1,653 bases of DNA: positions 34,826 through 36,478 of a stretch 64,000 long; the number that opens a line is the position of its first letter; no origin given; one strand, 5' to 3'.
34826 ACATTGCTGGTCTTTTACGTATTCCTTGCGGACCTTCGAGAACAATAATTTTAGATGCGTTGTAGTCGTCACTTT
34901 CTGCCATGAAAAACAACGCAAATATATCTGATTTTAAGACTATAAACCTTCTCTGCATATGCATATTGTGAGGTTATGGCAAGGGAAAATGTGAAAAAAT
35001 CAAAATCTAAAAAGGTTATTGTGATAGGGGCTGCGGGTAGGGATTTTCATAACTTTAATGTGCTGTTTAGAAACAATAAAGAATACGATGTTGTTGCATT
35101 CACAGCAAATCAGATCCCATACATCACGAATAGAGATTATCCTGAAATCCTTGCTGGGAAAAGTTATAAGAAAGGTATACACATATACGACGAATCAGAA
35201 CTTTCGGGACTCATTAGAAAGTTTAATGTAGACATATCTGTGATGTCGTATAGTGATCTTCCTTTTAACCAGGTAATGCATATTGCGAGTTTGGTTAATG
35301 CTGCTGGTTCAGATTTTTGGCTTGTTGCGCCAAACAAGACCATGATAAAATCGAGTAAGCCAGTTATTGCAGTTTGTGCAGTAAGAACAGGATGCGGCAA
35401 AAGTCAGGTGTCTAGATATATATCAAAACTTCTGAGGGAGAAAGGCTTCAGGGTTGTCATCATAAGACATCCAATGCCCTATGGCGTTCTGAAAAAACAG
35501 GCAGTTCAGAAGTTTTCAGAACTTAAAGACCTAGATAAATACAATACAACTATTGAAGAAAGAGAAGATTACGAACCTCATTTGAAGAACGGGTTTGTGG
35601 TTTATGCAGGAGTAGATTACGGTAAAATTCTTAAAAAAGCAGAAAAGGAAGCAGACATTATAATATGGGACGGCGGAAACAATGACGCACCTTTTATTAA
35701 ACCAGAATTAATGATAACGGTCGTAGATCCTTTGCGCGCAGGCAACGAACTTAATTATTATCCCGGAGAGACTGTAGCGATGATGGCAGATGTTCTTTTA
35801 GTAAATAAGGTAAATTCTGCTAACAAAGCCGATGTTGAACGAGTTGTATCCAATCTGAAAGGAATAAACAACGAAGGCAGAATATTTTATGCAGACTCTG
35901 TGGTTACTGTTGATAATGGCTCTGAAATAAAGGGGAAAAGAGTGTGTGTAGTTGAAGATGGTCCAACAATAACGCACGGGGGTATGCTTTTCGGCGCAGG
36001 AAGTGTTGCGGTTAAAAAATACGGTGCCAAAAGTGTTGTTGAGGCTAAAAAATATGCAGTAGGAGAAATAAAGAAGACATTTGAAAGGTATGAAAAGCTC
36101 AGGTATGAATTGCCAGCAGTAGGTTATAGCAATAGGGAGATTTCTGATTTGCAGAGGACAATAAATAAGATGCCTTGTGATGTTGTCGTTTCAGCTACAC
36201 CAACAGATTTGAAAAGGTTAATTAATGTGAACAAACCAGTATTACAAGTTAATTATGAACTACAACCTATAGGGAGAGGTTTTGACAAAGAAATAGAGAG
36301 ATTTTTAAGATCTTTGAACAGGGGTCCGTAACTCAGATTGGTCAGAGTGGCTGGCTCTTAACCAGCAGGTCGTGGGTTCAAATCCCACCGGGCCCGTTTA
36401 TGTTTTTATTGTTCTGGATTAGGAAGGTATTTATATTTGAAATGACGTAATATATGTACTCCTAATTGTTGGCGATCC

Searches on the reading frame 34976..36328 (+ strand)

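Call 34: search_protein_families(library=pfam, proteins=[window:34976-36328:+], max_evalue=0.01)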
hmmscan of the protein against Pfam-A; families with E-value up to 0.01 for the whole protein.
window:34976-36328:+ (451 aa): 2 families
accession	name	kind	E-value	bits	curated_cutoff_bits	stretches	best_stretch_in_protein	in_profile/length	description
PF01488.26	Shikimate_DH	-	0.00034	21.1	24.3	0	337-410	16-85/138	Shikimate / quinate 5-dehydrogenase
PF02492.25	cobW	-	0.00088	19.3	20.7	1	241-303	113-178/180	CobW/HypB/UreG, nucleotide-binding domain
